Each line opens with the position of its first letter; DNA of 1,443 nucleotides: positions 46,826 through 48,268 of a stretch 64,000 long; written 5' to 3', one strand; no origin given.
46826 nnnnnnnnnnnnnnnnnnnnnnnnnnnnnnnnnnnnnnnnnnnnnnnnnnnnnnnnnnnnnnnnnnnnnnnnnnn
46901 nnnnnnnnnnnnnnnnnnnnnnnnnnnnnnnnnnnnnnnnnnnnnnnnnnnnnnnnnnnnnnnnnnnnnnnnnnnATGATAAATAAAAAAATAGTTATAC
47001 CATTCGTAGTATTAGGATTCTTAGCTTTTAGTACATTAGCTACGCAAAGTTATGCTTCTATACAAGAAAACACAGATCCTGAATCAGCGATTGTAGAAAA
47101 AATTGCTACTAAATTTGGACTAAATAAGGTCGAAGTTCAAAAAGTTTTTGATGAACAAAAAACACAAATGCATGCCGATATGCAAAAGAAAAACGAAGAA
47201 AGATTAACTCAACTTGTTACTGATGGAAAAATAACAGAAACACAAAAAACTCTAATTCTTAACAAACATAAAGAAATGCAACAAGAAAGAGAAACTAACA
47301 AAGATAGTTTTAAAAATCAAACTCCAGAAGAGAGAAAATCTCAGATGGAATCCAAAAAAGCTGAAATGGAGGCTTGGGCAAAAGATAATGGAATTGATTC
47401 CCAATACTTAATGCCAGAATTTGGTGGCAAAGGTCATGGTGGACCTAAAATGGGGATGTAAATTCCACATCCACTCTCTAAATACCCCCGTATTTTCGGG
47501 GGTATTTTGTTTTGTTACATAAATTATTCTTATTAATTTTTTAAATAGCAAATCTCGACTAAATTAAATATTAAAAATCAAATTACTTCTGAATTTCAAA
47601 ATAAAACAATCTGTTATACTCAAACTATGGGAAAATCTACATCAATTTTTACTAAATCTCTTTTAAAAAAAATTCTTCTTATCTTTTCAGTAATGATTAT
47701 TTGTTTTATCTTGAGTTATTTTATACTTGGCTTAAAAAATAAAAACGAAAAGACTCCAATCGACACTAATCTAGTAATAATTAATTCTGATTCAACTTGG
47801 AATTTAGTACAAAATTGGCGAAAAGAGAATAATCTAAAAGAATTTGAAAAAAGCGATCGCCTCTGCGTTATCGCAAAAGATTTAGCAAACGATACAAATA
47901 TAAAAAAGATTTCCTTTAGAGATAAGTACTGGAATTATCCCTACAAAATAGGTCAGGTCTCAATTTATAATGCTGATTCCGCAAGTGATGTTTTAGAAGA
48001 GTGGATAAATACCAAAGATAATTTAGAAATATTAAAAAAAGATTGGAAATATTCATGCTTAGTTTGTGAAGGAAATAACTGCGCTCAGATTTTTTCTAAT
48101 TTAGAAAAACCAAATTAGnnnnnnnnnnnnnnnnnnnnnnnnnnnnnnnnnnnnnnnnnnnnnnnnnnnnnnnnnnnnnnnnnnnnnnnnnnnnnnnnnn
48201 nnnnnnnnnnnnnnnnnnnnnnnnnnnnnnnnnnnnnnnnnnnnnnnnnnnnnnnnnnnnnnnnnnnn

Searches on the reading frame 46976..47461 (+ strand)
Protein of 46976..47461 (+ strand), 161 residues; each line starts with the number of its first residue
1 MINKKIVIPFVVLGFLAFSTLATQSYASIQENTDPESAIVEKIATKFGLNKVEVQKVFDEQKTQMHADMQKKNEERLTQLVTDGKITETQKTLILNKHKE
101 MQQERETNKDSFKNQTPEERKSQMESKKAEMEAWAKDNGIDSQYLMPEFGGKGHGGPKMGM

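Call 10: find_encoding_contigs(protein=window:46976-47461:+, flank=3000, max_places=6)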
Protein window:46976-47461:+ (161 aa): 1 contig read that carries it; 1 place shown.
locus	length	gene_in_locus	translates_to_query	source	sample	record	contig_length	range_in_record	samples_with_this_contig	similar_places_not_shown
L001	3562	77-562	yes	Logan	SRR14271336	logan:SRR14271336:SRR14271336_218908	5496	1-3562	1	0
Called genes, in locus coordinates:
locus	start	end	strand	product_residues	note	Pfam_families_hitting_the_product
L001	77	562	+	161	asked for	-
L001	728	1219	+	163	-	-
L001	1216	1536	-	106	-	PF01047:MarR (weak), PF01638:HxlR, PF01022:HTH_5 (faint), PF03551:PadR (weak)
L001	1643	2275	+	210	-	PF02589:LUD_dom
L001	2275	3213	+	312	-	PF08240:ADH_N, PF00107:ADH_zinc_N, PF13602:ADH_zinc_N_2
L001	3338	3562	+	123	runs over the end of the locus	-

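Call 22: search_protein_families(library=pfam, proteins=[window:46976-47461:+], max_evalue=0.01)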
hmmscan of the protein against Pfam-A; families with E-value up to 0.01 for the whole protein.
window:46976-47461:+ (161 aa): 0 families

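Call 24: find_homologous_proteins(query=window:46976-47461:+)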
Query window:46976-47461:+ (161 aa): 105 proteins with E <= 0.001 among 125 candidates.
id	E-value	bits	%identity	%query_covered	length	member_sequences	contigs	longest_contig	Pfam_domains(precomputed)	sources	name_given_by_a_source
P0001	2.8e-98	344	100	100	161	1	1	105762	-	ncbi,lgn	-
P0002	2.6e-80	286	83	100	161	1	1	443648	-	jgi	-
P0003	8.9e-64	232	69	99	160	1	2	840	-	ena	-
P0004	4.2e-62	227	68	99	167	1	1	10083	-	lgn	-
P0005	2.1e-61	224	67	99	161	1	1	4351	-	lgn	-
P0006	8.6e-58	213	63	99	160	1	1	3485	-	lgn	-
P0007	4.4e-55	204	60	99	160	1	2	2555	-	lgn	-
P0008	3.5e-52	194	64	92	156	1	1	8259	-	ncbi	-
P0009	6.5e-50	187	56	94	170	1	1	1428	-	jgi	jgi:hypothetical protein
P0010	5.3e-49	184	58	99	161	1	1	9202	-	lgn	-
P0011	2.0e-48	182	57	99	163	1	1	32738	-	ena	-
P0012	3.2e-48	182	57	92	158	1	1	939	-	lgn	-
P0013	4.3e-47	178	58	96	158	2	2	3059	-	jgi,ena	-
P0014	1.1e-46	177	55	96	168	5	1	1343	-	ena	-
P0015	9.5e-46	174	57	95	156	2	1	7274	-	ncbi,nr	ncbi:MAG: hypothetical protein A2171_01475 [Candidatus Levybacteria bacterium RBG_13_35_9]|nr:MAG: h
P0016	9.7e-46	173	60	89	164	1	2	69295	-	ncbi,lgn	-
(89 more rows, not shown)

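Call 27: find_encoding_contigs(protein=P0002, flank=10000, max_places=3)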
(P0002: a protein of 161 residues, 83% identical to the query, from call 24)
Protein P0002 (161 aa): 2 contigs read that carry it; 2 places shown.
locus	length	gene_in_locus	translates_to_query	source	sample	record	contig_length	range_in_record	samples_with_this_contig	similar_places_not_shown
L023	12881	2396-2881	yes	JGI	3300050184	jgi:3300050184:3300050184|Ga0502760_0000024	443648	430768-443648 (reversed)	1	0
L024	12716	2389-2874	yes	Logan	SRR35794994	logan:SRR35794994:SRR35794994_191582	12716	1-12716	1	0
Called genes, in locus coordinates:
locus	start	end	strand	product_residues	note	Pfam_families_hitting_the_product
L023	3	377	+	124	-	?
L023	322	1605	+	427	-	PF12704:MacB_PCD, PF02687:FtsX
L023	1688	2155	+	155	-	-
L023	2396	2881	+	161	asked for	-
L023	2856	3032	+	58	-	-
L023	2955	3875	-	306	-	-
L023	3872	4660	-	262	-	PF02668:TauD, PF08943:CsiD (faint), PF02668:TauD (weak)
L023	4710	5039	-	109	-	PF22166:WHD_ArnR1 (weak), PF01047:MarR (weak), PF01638:HxlR, PF03551:PadR (weak)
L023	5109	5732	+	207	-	PF02589:LUD_dom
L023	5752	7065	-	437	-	-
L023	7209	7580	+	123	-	-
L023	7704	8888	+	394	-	PF04851:ResIII (weak), PF00270:DEAD, PF00271:Helicase_C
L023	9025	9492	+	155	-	-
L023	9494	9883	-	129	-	PF08818:DUF1801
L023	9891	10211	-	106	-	-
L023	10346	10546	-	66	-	PF00313:CSD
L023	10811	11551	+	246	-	PF04545:Sigma70_r4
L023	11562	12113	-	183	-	PF08922:DUF1905, PF13376:OmdA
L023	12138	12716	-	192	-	-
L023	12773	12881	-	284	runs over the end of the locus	PF00756:Esterase, PF10503:Esterase_PHB, PF02230:Abhydrolase_2, PF00326:Peptidase_S9 (faint)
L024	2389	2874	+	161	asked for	-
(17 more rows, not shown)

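Call 28: find_encoding_contigs(protein=P0004, flank=5000, max_places=3)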
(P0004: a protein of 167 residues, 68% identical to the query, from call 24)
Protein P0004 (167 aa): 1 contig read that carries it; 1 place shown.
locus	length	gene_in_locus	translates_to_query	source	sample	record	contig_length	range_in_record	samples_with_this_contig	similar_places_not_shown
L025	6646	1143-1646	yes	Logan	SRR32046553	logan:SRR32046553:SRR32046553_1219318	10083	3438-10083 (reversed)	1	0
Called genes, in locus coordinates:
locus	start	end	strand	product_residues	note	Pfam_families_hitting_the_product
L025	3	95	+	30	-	?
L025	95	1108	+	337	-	PF00512:HisKA, PF02518:HATPase_c, PF14501:HATPase_c_5 (weak)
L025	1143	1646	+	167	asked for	-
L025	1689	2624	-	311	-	-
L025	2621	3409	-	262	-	PF02668:TauD, PF08943:CsiD (faint)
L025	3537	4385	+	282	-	PF00892:EamA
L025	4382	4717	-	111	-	PF22166:WHD_ArnR1 (weak), PF01047:MarR (weak), PF01638:HxlR, PF03551:PadR (weak), PF01022:HTH_5 (faint)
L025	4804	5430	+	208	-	PF02589:LUD_dom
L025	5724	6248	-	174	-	PF13489:Methyltransf_23, PF07021:MetW (weak), PF13847:Methyltransf_31, PF08241:Methyltransf_11, PF08242:Methyltransf_12, PF13649:Methyltransf_25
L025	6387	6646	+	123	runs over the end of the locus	PF00293:NUDIX (weak)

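Call 29: find_encoding_contigs(protein=P0011, flank=5000, max_places=3)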
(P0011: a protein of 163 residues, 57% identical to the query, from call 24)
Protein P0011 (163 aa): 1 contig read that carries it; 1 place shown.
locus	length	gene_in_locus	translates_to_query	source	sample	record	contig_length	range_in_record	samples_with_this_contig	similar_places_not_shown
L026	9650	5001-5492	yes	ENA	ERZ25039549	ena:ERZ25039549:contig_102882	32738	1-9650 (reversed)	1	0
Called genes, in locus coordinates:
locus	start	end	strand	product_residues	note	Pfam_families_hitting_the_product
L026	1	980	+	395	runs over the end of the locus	PF09992:NAGPA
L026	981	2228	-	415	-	PF07690:MFS_1, PF05977:MFS_3 (weak), PF00083:Sugar_tr (weak), PF07690:MFS_1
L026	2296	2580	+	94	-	-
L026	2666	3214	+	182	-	-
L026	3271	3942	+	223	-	PF00072:Response_reg, PF00486:Trans_reg_C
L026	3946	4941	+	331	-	PF00512:HisKA, PF02518:HATPase_c, PF14501:HATPase_c_5 (weak)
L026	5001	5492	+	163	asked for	-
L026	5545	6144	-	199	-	PF00300:His_Phos_1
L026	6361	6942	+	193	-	PF04851:ResIII (weak), PF00270:DEAD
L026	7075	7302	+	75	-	-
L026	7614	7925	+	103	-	-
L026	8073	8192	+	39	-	-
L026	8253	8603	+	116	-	PF06897:DUF1269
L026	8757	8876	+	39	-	-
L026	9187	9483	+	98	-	PF03350:UPF0114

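Call 52: find_encoding_contigs(protein=P0005, flank=10000, max_places=5)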
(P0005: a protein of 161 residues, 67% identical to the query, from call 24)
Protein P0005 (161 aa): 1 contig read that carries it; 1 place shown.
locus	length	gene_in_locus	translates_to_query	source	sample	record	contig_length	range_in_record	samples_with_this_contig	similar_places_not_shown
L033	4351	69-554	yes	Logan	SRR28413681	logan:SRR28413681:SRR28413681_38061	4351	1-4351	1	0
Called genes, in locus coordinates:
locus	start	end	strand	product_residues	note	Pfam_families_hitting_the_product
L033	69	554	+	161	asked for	-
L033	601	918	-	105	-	PF01047:MarR (weak), PF01638:HxlR, PF03551:PadR (weak), PF13601:HTH_34 (faint)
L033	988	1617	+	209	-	PF02589:LUD_dom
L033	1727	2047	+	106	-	-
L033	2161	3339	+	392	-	PF04851:ResIII (weak), PF00270:DEAD, PF00271:Helicase_C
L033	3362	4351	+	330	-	?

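Call 53: find_encoding_contigs(protein=P0008, flank=10000, max_places=5)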
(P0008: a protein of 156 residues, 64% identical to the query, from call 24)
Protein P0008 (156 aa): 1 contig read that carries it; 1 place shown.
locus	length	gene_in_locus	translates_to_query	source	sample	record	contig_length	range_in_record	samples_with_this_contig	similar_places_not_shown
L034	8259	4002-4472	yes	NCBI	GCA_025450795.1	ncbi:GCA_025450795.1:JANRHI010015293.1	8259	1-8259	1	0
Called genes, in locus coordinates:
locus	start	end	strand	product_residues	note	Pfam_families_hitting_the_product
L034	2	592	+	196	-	?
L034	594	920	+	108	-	-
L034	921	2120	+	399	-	PF09992:NAGPA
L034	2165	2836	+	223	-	PF00072:Response_reg, PF00486:Trans_reg_C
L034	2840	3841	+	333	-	PF00512:HisKA, PF02518:HATPase_c, PF14501:HATPase_c_5 (weak)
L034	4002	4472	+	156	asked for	-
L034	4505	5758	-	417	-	PF07690:MFS_1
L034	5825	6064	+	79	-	-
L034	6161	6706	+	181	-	-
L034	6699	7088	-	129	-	PF08818:DUF1801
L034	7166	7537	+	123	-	-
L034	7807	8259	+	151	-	?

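Call 57: find_encoding_contigs(protein=P0016, flank=10000, max_places=5)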
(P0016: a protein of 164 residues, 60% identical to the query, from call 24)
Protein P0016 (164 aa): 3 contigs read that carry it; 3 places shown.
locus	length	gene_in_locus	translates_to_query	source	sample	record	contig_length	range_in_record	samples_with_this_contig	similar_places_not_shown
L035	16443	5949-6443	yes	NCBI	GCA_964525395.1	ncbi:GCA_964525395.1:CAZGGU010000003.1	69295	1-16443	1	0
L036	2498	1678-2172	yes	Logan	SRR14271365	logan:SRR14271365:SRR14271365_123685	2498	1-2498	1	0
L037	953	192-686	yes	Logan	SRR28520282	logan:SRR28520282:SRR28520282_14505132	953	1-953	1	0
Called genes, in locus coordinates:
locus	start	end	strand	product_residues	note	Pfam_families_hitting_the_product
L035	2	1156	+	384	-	?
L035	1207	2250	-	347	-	PF21338:Top1B_N_bact, PF01028:Topoisom_I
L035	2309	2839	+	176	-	-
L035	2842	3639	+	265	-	-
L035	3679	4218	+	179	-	PF00908:dTDP_sugar_isom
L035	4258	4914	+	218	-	PF00072:Response_reg, PF00486:Trans_reg_C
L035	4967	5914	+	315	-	PF00512:HisKA, PF02518:HATPase_c, PF14501:HATPase_c_5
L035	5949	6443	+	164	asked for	-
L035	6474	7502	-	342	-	-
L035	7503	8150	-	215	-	PF06210:DUF1003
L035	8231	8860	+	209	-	PF00565:SNase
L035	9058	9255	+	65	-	-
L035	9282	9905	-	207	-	PF00730:HhH-GPD, PF00633:HHH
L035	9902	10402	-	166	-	PF06210:DUF1003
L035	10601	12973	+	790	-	PF02190:LON_substr_bdg, PF00004:AAA, PF07728:AAA_5 (weak), PF22667:Lon_lid, PF05362:Lon_C, PF13541:ChlI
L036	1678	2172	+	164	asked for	-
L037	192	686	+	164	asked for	-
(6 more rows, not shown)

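Call 71: search_protein_families(library=ncbifam, proteins=[window:46976-47461:+], max_evalue=1)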
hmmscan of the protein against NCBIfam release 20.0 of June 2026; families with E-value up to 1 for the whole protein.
window:46976-47461:+ (161 aa): 11 families
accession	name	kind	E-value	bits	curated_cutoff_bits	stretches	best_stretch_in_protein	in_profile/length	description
NF050014.1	HpsJ_like_B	equivalog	0.0016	18.2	260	1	27-142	117-228/254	hormogonium polysaccharide biosynthesis protein HpsJ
NF040674.1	CPBP_fam_MrtP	equivalog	0.0046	16.5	250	1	6-136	77-212/354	myxosortase MrtP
TIGR04111.1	BcepMu_gp16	hypoth_equivalog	0.013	15.4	34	1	116-144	1-29/55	phage-associated protein, BcepMu gp16 family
NF053584.1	T4P_rel_PA5441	subfamily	0.014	14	300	1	24-123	96-199/727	PA5441 family protein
NF053881.1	TransRegDeoRBac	equivalog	0.02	14.1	420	1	28-88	53-113/311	DNA-binding transcriptional repressor DeoR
NF038305.1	HpsJ_fam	subfamily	0.045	13.7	60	1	39-139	109-207/234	HpsJ family protein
NF033760.1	gliding_GltG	equivalog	0.069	11.7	650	1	59-137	360-436/650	adventurous gliding motility protein GltG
TIGR04198.1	paramyx_RNAcap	equivalog_domain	0.095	10.6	185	1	47-138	383-469/938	mRNA capping enzyme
NF041750.1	Drt5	equivalog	0.11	11.4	550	1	54-121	280-347/484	antiviral reverse transcriptase Drt5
NF010405.0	PRK13831.1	subfamily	0.2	10.5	386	1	48-129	44-127/433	IncP-type conjugal transfer protein TrbI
NF003958.0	PRK05454.2-1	equivalog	0.38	8.8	419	1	56-130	599-673/704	glucans biosynthesis glucosyltransferase MdoH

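Call 73: search_solved_structures(query=A5, max_evalue=1)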
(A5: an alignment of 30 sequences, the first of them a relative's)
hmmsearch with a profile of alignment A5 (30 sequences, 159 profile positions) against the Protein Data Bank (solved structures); distinct sequences matched with E-value up to 1: 8.
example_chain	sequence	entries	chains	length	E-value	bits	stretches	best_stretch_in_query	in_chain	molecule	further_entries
1ud0_A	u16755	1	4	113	0.063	16.3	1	80-119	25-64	70 kDa heat-shock-like protein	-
4kbq_D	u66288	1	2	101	0.065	16.2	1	80-128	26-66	Heat shock cognate 71 kDa protein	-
2lmg_A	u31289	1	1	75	0.091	15.7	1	81-120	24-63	Heat shock 70 kDa protein 1A/1B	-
1joc_A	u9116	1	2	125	0.095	15.7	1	91-140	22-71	Early Endosomal Autoantigen 1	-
3lof_A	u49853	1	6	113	0.15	15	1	81-120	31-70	Heat shock 70 kDa protein 1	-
6y1h_A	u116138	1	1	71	0.25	14.3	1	52-92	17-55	Competence protein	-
4otp_A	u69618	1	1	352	0.33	13.9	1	74-118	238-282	Serine/threonine-protein kinase RIO1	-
2dms_A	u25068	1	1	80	0.37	13.8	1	24-71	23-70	Homeobox protein OTX2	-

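Call 74: search_protein_families(library=pfam, alignment_id=A5, max_evalue=0.1)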
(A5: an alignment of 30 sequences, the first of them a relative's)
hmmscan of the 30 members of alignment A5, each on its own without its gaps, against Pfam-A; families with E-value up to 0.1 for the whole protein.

A. member 1, P0001 (161 aa): 1 family
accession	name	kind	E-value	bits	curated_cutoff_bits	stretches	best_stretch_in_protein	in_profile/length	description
PF05914.17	RIB43A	-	0.023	14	28.9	1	48-144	269-363/372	RIB43A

B. families by the number of members that match (of 30 scanned): 63 families (the first 25 are shown)
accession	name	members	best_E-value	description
PF03938.19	OmpH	8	0.0018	Outer membrane protein (OmpH-like)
PF06784.16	UPF0240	8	0.0042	Uncharacterised protein family (UPF0240)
PF12824.13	MRP-L20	4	0.026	Mitochondrial ribosomal protein subunit L20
PF08587.17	UBA_2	3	0.0044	Ubiquitin associated domain (UBA)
PF23786.1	Baseplate_wedge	3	0.019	Phage baseplate wedge subunit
PF01323.26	DSBA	3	0.04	DSBA-like thioredoxin domain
PF05099.18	TerB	2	0.012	Tellurite resistance protein TerB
PF22560.2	GMT-wHTH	2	0.014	GMT-like wHTH domain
PF00046.35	Homeodomain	2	0.022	Homeodomain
PF05914.17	RIB43A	2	0.023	RIB43A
PF16021.10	PDCD7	2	0.024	Programmed cell death protein 7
PF01361.26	Tautomerase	2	0.033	Tautomerase enzyme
PF20575.4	HTH_63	2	0.036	Helix-turn-helix domain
PF09991.14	DUF2232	2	0.055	Predicted membrane protein (DUF2232)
PF13786.12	DUF4179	2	0.055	Domain of unknown function (DUF4179)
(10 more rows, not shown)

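Call 78: predict_structure(alignment_id=A5)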
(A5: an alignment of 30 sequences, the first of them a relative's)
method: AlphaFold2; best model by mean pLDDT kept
length: 161 residues; sequences in the alignment: 30
mean_pLDDT: 76.0   pTM: 0.60
mean pLDDT of the five models: 76.0, 75.6, 75.3, 73.8, 73.3
residues with pLDDT >= 90: 76; 70-90: 36; 50-70: 5; < 50: 44
segments of 3 or more residues with pLDDT < 50: 1-32, 150-161
pLDDT, mean of each block of 10 residues (from residue 1): 39 39 38 70 91 92 90 94 97 94 87 87 91 95 73 42 34
secondary structure, 60 per line:
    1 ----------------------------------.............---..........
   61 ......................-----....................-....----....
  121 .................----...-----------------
elements in order: H35-47 H51-82 H88-107 H109-112 H117-137

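Call 81: fold_search(model_id=the predicted structure, library=pdb)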
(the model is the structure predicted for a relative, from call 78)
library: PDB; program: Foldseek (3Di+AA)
matches with E <= 10: 71; with E <= 0.001: 0
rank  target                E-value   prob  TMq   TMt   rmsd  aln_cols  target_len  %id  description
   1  3fbz_D                1.2e+00  0.60  0.38  0.46   4.3        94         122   17  Crystal structure of ORF140 of the archaeal virus Acidianus Filamentous Virus 1 (AFV1) (released 2009-11-10)
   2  6m3d_C                2.7e+00  0.11  0.17  0.23  14.1        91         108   18  X-ray crystal structure of tandemly connected engrailed homeodomains (EHD) with R53A mutations and DNA complex (released 2020-09-16)
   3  9pfp_A                2.9e+00  0.60  0.20  0.24   5.9        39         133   23  Structure of POU2F3 POU domains bound to coactivator OCA-T1 and DNA (released 2025-10-01)
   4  1cqt_A                2.9e+00  0.57  0.20  0.23   6.3        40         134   22  CRYSTAL STRUCTURE OF A TERNARY COMPLEX CONTAINING AN OCA-B PEPTIDE, THE OCT-1 POU DOMAIN, AND AN OCTAMER ELEMENT (released 1999-11-15)
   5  9pfo_I                3.0e+00  0.57  0.20  0.23   5.8        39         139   23  Structure of POU2F3 POU domains bound to coactivator OCA-T2 and DNA (2.1 angstrom resolution) (released 2025-10-01)
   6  9b8u_A                3.0e+00  0.47  0.20  0.49   5.5        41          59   20  Crystal structure of CRX-Ret4 oligonucleotide complex (released 2024-07-31)
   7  9pfo_M                3.2e+00  0.54  0.20  0.22   5.8        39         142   23  Structure of POU2F3 POU domains bound to coactivator OCA-T2 and DNA (2.1 angstrom resolution) (released 2025-10-01)
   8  8t0f_A                3.2e+00  0.28  0.17  0.21   8.9        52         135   25  Crystal structure of the PEG10 promoter-bound ONECUT2 DNA-binding domain (released 2024-08-28)
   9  8t11_A                3.4e+00  0.54  0.17  0.22   5.9        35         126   23  Crystal structure of the PEG10 promoter-bound ONECUT2 R479A/R480A mutant DNA-binding domain (released 2024-08-28)
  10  2da7_MODEL_1_A        3.4e+00  0.23  0.17  0.38   8.7        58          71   24  Solution structure of the homeobox domain of Zinc finger homeobox protein 1b (Smad interacting protein 1) (released 2006-12-26)
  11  9pfo_A                3.9e+00  0.51  0.20  0.22   5.8        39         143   23  Structure of POU2F3 POU domains bound to coactivator OCA-T2 and DNA (2.1 angstrom resolution) (released 2025-10-01)
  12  9dzm_E                3.9e+00  0.47  0.19  0.49   6.3        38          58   21  Dimeric human OCT2 (POU2F2) POU domain bound to palindromic MORE DNA (released 2024-10-23)
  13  1hf0_A                4.2e+00  0.44  0.18  0.23   6.2        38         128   24  Crystal structure of the DNA-binding domain of Oct-1 bound to DNA as a dimer (released 2001-11-10)
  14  3a01_F                4.4e+00  0.44  0.20  0.48   4.2        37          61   22  Crystal structure of Aristaless and Clawless homeodomains bound to DNA (released 2010-03-09)
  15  1oct_C                4.4e+00  0.41  0.20  0.24   6.2        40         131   22  CRYSTAL STRUCTURE OF THE OCT-1 POU DOMAIN BOUND TO AN OCTAMER SITE: DNA RECOGNITION WITH TETHERED DNA-BINDING MODULES (released 1994-08-31)
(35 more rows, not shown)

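Call 85: list_cluster_members(proteins=[P0001, P0106, P0008, P0107, P0109])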
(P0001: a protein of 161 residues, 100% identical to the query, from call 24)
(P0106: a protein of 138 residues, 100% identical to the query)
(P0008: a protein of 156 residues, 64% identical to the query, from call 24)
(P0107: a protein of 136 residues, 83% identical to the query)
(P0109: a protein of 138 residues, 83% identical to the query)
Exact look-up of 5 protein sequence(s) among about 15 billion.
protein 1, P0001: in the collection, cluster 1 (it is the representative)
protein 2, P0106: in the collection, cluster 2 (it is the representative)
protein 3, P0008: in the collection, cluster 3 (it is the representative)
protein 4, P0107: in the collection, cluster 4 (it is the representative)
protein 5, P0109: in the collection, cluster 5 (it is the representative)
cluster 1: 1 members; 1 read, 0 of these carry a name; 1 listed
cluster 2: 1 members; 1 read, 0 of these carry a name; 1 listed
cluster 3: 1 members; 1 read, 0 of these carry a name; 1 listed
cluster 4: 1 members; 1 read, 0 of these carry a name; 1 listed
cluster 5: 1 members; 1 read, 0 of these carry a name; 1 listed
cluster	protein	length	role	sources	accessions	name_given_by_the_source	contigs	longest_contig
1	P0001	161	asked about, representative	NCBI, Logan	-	-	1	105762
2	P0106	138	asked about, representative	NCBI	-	-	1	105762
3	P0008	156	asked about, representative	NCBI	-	-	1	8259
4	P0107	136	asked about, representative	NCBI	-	-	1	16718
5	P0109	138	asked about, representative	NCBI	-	-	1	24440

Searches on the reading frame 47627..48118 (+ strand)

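Call 22: search_protein_families(library=pfam, proteins=[window:47627-48118:+], max_evalue=0.01)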
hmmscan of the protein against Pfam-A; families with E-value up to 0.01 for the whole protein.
window:47627-48118:+ (163 aa): 2 families
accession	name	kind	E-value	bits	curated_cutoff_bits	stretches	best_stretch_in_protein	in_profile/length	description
PF00188.32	CAP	-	0.00068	20.9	21.1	1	59-133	2-82/117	Cysteine-rich secretory protein family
PF09682.15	Phage_holin_6_1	-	0.0085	16.9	24.9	0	15-96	3-84/101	Bacteriophage holin of superfamily 6 (Holin_LLH)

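Call 71: search_protein_families(library=ncbifam, proteins=[window:47627-48118:+], max_evalue=1)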
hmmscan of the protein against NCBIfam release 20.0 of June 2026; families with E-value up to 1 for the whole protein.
window:47627-48118:+ (163 aa): 1 family
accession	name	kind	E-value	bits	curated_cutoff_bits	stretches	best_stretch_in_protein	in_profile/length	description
NF010723.1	PRK14125.1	equivalog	0.0017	18.3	60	1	14-72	2-58/87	cell division suppressor protein YneA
